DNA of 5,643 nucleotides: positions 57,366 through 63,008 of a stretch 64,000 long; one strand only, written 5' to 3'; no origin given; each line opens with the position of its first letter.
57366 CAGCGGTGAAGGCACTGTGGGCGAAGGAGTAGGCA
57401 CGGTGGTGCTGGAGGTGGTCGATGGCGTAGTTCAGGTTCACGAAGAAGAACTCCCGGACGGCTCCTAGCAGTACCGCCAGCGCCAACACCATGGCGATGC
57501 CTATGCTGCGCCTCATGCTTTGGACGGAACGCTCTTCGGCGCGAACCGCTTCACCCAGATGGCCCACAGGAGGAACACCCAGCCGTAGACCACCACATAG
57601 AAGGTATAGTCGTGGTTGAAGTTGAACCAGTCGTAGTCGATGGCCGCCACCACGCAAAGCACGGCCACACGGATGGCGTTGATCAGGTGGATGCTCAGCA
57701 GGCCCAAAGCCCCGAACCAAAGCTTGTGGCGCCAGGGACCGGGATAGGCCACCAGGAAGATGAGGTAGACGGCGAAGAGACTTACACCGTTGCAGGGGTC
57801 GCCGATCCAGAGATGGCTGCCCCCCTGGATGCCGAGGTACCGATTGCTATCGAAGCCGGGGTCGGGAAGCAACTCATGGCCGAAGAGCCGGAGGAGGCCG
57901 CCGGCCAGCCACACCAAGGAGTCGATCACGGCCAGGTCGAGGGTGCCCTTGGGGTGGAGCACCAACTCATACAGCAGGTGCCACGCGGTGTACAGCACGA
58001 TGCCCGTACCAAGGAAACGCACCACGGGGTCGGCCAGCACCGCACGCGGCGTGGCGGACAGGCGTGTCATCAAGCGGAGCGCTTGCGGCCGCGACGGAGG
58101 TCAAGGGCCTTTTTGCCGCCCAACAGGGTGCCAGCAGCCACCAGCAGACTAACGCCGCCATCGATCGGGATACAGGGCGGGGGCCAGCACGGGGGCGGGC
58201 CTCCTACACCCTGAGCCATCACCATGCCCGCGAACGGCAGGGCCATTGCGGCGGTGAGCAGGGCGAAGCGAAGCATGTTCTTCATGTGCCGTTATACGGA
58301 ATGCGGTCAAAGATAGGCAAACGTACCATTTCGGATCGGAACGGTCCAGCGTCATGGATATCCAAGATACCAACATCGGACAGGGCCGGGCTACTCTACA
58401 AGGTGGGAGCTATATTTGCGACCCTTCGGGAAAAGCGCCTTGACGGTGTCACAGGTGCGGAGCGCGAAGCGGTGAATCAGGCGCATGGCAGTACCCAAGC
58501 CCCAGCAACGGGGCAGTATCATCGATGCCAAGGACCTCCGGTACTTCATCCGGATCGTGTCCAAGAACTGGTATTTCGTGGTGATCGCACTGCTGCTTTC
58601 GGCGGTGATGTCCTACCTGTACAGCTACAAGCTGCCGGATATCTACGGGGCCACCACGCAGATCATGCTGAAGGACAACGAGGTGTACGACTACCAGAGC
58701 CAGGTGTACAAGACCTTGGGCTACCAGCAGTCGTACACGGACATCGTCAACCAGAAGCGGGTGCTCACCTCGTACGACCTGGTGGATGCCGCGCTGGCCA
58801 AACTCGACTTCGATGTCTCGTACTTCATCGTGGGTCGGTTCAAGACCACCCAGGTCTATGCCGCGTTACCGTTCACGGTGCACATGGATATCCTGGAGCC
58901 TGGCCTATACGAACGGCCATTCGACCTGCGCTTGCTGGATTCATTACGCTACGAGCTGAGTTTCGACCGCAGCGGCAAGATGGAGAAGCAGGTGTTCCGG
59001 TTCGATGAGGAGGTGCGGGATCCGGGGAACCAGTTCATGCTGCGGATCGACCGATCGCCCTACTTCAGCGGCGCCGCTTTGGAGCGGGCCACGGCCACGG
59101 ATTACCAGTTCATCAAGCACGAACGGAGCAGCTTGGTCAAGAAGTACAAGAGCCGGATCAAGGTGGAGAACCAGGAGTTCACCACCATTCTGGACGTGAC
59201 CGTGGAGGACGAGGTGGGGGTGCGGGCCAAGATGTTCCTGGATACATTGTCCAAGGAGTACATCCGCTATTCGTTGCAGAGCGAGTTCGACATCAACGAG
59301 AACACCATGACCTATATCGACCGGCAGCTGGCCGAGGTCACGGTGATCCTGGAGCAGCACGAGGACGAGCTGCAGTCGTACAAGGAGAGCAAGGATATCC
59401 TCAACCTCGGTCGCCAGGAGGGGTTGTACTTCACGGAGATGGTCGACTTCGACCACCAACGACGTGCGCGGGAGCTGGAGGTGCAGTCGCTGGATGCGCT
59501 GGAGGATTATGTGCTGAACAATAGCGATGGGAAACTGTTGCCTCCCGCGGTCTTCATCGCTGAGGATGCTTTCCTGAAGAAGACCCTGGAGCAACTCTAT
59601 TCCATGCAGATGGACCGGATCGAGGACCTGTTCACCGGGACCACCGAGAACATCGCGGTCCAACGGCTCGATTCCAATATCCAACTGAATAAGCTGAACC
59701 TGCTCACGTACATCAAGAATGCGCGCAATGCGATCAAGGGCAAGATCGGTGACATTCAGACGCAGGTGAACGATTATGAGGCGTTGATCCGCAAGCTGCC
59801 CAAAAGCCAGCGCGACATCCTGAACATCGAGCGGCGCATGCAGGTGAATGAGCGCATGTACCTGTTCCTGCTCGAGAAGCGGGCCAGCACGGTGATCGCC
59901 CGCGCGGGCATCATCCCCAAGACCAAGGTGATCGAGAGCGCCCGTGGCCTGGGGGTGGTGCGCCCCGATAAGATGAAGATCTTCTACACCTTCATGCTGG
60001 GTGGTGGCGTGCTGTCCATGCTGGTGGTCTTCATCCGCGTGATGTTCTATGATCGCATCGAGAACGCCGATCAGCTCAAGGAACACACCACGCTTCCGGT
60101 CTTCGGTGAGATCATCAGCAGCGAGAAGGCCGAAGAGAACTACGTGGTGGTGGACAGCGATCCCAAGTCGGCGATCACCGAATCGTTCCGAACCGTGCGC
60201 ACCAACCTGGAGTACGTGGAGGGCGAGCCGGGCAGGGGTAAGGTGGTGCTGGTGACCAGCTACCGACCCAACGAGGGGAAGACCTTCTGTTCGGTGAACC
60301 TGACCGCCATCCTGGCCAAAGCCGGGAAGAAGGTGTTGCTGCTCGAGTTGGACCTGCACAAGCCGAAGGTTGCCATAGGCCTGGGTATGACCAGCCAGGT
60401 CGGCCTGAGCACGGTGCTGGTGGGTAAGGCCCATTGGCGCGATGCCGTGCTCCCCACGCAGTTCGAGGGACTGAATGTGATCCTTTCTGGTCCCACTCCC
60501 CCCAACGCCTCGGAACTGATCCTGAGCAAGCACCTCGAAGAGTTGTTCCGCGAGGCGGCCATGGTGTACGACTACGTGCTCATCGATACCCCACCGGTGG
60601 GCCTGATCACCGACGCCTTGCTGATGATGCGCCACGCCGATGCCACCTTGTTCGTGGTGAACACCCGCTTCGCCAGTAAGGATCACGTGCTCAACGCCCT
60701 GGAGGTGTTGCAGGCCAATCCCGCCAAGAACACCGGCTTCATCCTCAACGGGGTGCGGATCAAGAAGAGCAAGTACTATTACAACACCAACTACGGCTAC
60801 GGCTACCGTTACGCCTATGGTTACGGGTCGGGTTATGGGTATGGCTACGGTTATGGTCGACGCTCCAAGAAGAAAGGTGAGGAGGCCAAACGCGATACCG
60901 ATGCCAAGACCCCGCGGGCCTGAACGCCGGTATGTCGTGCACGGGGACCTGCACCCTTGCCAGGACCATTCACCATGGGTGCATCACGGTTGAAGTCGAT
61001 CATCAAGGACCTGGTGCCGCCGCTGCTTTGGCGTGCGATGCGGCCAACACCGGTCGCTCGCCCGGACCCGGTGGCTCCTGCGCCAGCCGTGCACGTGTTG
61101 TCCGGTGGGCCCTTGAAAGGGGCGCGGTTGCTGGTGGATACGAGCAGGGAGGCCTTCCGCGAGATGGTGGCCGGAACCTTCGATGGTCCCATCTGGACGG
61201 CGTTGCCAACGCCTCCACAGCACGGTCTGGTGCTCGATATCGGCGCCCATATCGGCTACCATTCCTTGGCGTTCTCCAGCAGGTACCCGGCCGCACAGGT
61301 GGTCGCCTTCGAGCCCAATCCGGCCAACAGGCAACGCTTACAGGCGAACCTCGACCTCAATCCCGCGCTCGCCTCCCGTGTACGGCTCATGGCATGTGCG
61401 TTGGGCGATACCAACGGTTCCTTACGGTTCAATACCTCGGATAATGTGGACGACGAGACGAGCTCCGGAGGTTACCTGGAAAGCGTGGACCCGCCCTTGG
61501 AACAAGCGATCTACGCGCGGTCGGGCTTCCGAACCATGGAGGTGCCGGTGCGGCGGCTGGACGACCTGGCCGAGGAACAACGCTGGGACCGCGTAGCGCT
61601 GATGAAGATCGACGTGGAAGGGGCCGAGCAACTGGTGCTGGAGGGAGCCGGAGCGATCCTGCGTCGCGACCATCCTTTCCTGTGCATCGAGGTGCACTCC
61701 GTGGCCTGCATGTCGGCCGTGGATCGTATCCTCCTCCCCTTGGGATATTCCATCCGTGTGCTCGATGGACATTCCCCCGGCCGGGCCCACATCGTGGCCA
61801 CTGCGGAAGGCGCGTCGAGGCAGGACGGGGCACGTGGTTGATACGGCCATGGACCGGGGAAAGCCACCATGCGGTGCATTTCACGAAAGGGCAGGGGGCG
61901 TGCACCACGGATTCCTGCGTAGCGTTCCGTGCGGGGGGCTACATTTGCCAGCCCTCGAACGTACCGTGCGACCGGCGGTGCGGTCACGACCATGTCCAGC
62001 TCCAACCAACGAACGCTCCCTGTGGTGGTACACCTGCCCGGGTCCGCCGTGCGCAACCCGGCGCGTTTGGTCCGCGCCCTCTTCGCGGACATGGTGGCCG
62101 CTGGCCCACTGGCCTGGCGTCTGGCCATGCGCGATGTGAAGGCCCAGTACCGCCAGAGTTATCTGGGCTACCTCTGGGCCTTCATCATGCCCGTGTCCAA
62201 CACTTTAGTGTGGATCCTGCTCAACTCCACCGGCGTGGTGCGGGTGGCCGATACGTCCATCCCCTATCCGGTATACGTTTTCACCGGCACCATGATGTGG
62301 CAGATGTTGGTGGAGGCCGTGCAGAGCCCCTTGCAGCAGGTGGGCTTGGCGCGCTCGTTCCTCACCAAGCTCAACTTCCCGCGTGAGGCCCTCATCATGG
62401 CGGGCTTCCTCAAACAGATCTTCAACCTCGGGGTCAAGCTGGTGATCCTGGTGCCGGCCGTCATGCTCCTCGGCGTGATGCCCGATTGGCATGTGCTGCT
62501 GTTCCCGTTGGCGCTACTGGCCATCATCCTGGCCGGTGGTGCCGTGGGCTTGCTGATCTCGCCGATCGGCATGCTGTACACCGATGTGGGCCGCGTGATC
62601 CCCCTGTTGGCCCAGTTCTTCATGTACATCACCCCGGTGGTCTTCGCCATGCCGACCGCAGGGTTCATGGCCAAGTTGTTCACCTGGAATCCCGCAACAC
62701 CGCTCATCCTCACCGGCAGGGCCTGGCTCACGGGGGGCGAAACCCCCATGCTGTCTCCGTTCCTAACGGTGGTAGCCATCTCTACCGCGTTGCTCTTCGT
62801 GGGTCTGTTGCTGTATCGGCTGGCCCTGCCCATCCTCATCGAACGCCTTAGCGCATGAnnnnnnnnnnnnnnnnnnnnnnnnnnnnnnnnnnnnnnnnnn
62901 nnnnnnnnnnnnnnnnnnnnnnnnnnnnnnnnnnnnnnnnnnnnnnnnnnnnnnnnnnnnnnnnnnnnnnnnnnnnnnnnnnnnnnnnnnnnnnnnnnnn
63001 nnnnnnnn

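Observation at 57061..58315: xrtF operon led by a 71-aa cargo that is little more than a signal peptide, a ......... segment and a P-I-D-G-G sorting tail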

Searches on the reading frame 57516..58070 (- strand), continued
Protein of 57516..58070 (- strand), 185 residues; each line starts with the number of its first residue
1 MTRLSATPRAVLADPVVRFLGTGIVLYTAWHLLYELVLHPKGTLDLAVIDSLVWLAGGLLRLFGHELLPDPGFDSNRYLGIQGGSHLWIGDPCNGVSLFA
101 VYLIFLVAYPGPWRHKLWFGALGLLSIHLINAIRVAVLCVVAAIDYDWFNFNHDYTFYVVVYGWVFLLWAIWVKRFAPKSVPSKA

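Call 41: search_protein_families(library=ncbifam, proteins=[P0262, P0265, P0272, P0280, P0290, P0300, P0315, P0335, P0355, P0385], max_evalue=1e-18)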
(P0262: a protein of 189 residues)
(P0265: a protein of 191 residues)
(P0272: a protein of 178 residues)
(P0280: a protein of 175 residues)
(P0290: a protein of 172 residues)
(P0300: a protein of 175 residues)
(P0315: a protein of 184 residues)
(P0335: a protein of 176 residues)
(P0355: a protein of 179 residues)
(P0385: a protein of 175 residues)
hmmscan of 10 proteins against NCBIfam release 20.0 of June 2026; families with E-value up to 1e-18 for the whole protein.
P0262 (189 aa): 2 families
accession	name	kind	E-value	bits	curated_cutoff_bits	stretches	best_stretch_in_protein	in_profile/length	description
NF046081.1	exosort_XrtX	exception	9.3e-59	198.1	170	1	12-174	2-163/168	exosortase X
TIGR04128.1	exoso_Fjoh_1448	exception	1.1e-25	90.8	90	1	10-174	4-173/174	exosortase family protein XrtF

P0265 (191 aa): 2 families
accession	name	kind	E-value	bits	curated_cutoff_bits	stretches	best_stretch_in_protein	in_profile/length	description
NF046081.1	exosort_XrtX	exception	3.6e-38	131.1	170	1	7-182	2-164/168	exosortase X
TIGR04128.1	exoso_Fjoh_1448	exception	3e-26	92.7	90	1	7-181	6-173/174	exosortase family protein XrtF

P0272 (178 aa): 2 families
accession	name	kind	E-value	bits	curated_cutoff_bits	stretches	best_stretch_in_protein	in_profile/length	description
NF046081.1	exosort_XrtX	exception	5.5e-53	179.3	170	1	3-168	4-164/168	exosortase X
TIGR04128.1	exoso_Fjoh_1448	exception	1.9e-25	90.1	90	1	4-167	13-173/174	exosortase family protein XrtF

P0280 (175 aa): 2 families
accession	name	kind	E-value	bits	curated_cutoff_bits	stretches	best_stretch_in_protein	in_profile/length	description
NF046081.1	exosort_XrtX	exception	2.9e-44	150.9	170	1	7-173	2-164/168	exosortase X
TIGR04128.1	exoso_Fjoh_1448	exception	2e-19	70.5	90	1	5-171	4-172/174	exosortase family protein XrtF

P0290 (172 aa): 2 families
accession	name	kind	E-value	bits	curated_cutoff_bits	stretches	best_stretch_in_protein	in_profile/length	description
NF046081.1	exosort_XrtX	exception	3.8e-37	127.8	170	1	8-165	7-165/168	exosortase X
TIGR04128.1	exoso_Fjoh_1448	exception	1e-22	81.2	90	1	7-163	10-173/174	exosortase family protein XrtF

P0300 (175 aa): 1 family
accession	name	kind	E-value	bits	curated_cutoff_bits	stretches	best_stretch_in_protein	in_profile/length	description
NF046081.1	exosort_XrtX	exception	7.9e-53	178.8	170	1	9-169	2-165/168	exosortase X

P0315 (184 aa): 2 families
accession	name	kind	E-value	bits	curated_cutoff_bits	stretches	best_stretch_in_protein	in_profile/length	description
NF046081.1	exosort_XrtX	exception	2.4e-52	177.2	170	1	10-172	3-166/168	exosortase X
TIGR04128.1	exoso_Fjoh_1448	exception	3.3e-26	92.5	90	1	5-169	2-173/174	exosortase family protein XrtF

P0335 (176 aa): 3 families
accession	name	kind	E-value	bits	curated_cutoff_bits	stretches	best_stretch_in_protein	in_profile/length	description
NF046081.1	exosort_XrtX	exception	9.6e-63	211.1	170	1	5-170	2-166/168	exosortase X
TIGR04128.1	exoso_Fjoh_1448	exception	1.4e-25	90.5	90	1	4-168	5-174/174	exosortase family protein XrtF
NF046083.1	exosort_XrtY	exception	8.1e-19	68.1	160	0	25-163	35-168/168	exosortase Y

P0355 (179 aa): 2 families
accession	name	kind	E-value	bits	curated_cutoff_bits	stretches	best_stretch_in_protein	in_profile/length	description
NF046081.1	exosort_XrtX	exception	4.9e-44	150.2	170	1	14-170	2-162/168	exosortase X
TIGR04128.1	exoso_Fjoh_1448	exception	2.1e-22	80.1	90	1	15-169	7-171/174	exosortase family protein XrtF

P0385 (175 aa): 1 family
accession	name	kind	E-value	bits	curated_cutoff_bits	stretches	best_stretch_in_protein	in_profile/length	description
NF046081.1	exosort_XrtX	exception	4.6e-47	160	170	1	6-164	3-164/168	exosortase X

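Call 55: predict_structure(alignment_id=A1)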
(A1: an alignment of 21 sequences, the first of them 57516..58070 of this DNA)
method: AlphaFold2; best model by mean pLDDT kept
length: 185 residues; sequences in the alignment: 21
mean_pLDDT: 85.1   pTM: 0.77
mean pLDDT of the five models: 85.1, 83.4, 82.2, 82.1, 81.3
residues with pLDDT >= 90: 81; 70-90: 82; 50-70: 20; < 50: 2
segments of 3 or more residues with pLDDT < 50: none
pLDDT, mean of each block of 10 residues (from residue 1): 52 72 85 85 87 96 96 85 89 81 89 93 96 94 83 81 94 87 62
secondary structure, 60 per line:
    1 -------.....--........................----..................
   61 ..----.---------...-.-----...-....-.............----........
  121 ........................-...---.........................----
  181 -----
elements in order: H8-12 H15-38 H43-62 E77-79 E87-89 H91-94 H96-108 H113-144 H152-176

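Call 58: fold_search(model_id=the predicted structure, library=pdb)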
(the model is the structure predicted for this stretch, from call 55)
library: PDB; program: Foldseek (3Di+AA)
matches with E <= 10: 71; with E <= 0.001: 0
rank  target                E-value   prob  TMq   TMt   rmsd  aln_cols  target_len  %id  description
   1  8aym_I                1.7e+00  0.05  0.19  0.19  14.2       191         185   12  Resting state GluA1/A2 AMPA receptor in complex with TARP gamma 8 and ligand JNJ-55511118 (released 2023-04-19)
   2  9brq_b                2.1e+00  0.06  0.23  0.22  18.5       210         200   14  Intact V-ATPase State 3 and synaptophysin complex in mouse brain isolated synaptic vesicles (released 2024-06-19)
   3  1kaf_A                2.4e+00  0.35  0.21  0.34   2.4        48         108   19  DNA Binding Domain Of The Phage T4 Transcription Factor MotA (AA105-211) (released 2001-11-21)
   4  8oyv_A                2.4e+00  0.04  0.17  0.17  15.1       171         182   12  De novo designed Claudin fold CLF_4 (released 2023-10-18)
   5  9qfh_Y                3.0e+00  0.03  0.15  0.17  13.6       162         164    9  The composite map of of the AMPAR complex GluA3- TARP gamma2 in the apo state. (released 2025-07-09)
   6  3x29_C                3.4e+00  0.02  0.15  0.16  14.5       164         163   10  CRYSTAL STRUCTURE of MOUSE CLAUDIN-19 IN COMPLEX with C-TERMINAL FRAGMENT OF CLOSTRIDIUM PERFRINGENS ENTEROTOXIN (released 2015-01-21)
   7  7tno_D                3.4e+00  0.02  0.16  0.08  18.5       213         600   12  Complex GGGN of AMPA-subtype iGluR GluA2 in complex with auxiliary subunit gamma2 (Stargazin) at low glutamate concent (released 2022-04-20)
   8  9n4y_g                3.8e+00  0.10  0.12  0.05   2.0        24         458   21  CryoEM structure of a filamentous soluble pyridine nucleotide transhydrogenase (released 2025-07-16)
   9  6ake_C                3.8e+00  0.02  0.15  0.16  15.0       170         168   12  Crystal structure of mouse claudin-3 in complex with C-terminal fragment of Clostridium perfringens enterotoxin (released 2019-02-27)
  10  6ebu                  4.0e+00  0.03  0.18  0.19  16.8       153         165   15  Crystal structure of Aquifex aeolicus LpxE (released 2019-06-26)
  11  8oyv_B                4.2e+00  0.03  0.20  0.20  12.9       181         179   11  De novo designed Claudin fold CLF_4 (released 2023-10-18)
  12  6p58_A                4.2e+00  0.02  0.12  0.14   8.3        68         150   19  Dark and Steady State-Illuminated Crystal Structure of Cyanobacteriochrome Receptor PixJ at 150K (released 2019-12-18)
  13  2p7l_A                4.5e+00  0.04  0.12  0.16   4.5        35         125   23  Crystal structure of monoclinic form of genomically encoded fosfomycin resistance protein, FosX, from Listeria monocyt (released 2007-07-17)
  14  4fof                  4.5e+00  0.02  0.12  0.13   8.3        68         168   19  Crystal Structure of the blue-light absorbing form of the Thermosynechococcus elongatus PixJ GAF-domain (released 2013-01-16)
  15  6o9g_A                4.5e+00  0.02  0.18  0.06  18.5       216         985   10  Open state GluA2 in complex with STZ and blocked by AgTx-636, after micelle signal subtraction (released 2019-03-20)
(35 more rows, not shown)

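Call 65: search_dna_similar(query=P0335, collection=plasmids, mode=protein, max_evalue=0.001, max_rows=15)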
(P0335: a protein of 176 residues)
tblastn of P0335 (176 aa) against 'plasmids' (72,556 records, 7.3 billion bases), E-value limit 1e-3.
No match.

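Call 72: find_related_loci(query=A2, collection=viral_contigs, flank=4000)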
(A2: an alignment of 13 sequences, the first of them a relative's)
Query A2 (184 aa) in viral_contigs; peptide patterns used: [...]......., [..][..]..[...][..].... (x = any residue, [..] = any of these).
70 stretches matched a pattern, but none encodes a relative of the query by tblastn (E <= 1e-3).

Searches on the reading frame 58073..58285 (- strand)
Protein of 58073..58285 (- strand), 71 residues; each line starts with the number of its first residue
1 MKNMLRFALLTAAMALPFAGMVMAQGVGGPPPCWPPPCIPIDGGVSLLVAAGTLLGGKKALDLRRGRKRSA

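Call 3: search_protein_families(library=ncbifam, proteins=[window:58073-58285:-], max_evalue=1)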
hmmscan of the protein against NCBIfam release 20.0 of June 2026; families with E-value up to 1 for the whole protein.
seq(71 aa): 1 family
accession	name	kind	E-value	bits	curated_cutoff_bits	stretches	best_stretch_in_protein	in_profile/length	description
NF046080.1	PID_CTERM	domain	8e-08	32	26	1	40-60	2-22/25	PID-CTERM protein-sorting domain-containing protein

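Call 4: search_protein_families(library=pfam, proteins=[window:58073-58285:-], max_evalue=1)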
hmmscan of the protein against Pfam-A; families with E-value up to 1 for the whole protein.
seq(71 aa): 0 families

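Call 10: find_homologous_proteins(query=window:58073-58285:-, max_evalue=10)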
Query seq(71 aa) (71 aa): 235 proteins with E <= 10 among 237 candidates; the best 120 are listed.
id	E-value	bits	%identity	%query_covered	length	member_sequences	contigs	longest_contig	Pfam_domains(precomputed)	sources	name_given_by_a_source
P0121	7.2e-39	148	99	100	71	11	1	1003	PF28310.1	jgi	-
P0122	5.2e-36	139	87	100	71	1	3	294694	PF28310.1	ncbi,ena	-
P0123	9.7e-36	138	87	100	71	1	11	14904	PF28310.1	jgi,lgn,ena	-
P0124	1.0e-35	138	87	100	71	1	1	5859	PF28310.1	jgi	jgi:hypothetical protein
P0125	1.1e-35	138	87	100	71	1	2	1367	PF28310.1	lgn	-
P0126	3.8e-35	136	86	100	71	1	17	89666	PF28310.1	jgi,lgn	jgi:hypothetical protein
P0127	1.6e-34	134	87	100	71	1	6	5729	PF28310.1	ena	-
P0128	3.0e-34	134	87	100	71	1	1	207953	PF28310.1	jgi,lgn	-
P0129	1.7e-33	131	86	99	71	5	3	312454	PF28310.1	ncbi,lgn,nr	ncbi:MAG: hypothetical protein H6592_00575 [Flavobacteriales bacterium]|nr:hypothetical protein [Fla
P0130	2.7e-33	130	86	99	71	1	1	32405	PF28310.1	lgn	-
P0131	6.0e-33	129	83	100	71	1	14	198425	PF28310.1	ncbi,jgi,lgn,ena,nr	ncbi:MAG TPA: hypothetical protein PL070_14910 [Flavobacteriales bacterium]|nr:hypothetical protein 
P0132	1.5e-32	128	83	99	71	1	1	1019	PF28310.1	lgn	-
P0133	4.9e-32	126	83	100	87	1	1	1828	PF28310.1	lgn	-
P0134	6.0e-32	126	81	99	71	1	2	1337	PF28310.1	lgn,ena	-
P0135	6.5e-32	126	82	100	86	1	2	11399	PF28310.1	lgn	-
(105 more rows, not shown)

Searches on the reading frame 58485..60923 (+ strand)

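Call 26: search_protein_families(library=pfam, proteins=[window:58485-60923:+], max_evalue=0.00001)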
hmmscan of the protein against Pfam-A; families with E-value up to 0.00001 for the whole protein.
window:58485-60923:+ (812 aa): 5 families
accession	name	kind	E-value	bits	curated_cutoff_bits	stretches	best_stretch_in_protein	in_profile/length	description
PF13614.12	AAA_31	-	4.7e-13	49.9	27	1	586-733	2-155/177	AAA domain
PF02706.20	Wzz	-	1e-07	32.6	25.5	1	17-105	4-89/91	Chain length determinant protein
PF13807.11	GNVR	-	1.8e-07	31.4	27.7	1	441-520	2-82/82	G-rich domain on putative tyrosine kinase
PF10609.15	ParA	-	2.7e-06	27.4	27.1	1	586-720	4-136/246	NUBPL iron-transfer P-loop NTPase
PF01656.29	CbiA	-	3e-06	27.6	25.4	0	591-742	4-96/125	CobQ/CobB/MinD/ParA nucleotide binding domain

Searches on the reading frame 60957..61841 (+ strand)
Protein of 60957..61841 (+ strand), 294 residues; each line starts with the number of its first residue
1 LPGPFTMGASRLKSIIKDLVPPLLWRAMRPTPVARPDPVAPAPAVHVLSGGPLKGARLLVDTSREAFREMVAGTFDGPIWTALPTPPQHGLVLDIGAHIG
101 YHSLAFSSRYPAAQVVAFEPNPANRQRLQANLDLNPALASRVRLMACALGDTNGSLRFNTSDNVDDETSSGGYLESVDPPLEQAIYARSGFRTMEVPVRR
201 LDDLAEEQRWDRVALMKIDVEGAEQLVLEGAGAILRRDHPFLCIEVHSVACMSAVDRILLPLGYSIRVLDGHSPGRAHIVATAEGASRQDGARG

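Call 26: search_protein_families(library=pfam, proteins=[window:60957-61841:+], max_evalue=0.00001)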
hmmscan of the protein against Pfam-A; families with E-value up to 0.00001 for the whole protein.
window:60957-61841:+ (294 aa): 1 family
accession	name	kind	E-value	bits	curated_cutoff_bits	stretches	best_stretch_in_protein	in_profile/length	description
PF05050.19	Methyltransf_21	-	4.7e-22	79.4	22.7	1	94-250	1-152/173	Methyltransferase FkbM domain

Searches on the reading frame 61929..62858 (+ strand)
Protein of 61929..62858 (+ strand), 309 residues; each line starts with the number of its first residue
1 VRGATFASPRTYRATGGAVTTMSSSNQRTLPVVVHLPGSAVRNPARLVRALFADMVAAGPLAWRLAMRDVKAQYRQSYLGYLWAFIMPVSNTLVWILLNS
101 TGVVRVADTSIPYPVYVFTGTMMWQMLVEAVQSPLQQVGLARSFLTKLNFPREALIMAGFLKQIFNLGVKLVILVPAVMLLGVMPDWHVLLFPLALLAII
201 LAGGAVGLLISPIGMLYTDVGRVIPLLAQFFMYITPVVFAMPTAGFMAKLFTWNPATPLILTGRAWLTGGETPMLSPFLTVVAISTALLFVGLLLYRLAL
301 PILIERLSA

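Call 26: search_protein_families(library=pfam, proteins=[window:61929-62858:+], max_evalue=0.00001)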
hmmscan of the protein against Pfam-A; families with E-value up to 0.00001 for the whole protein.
window:61929-62858:+ (309 aa): 1 family
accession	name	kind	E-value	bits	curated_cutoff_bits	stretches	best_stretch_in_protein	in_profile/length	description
PF01061.29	ABC2_membrane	-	4e-08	33.5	26.9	1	63-259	4-202/211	ABC-2 type transporter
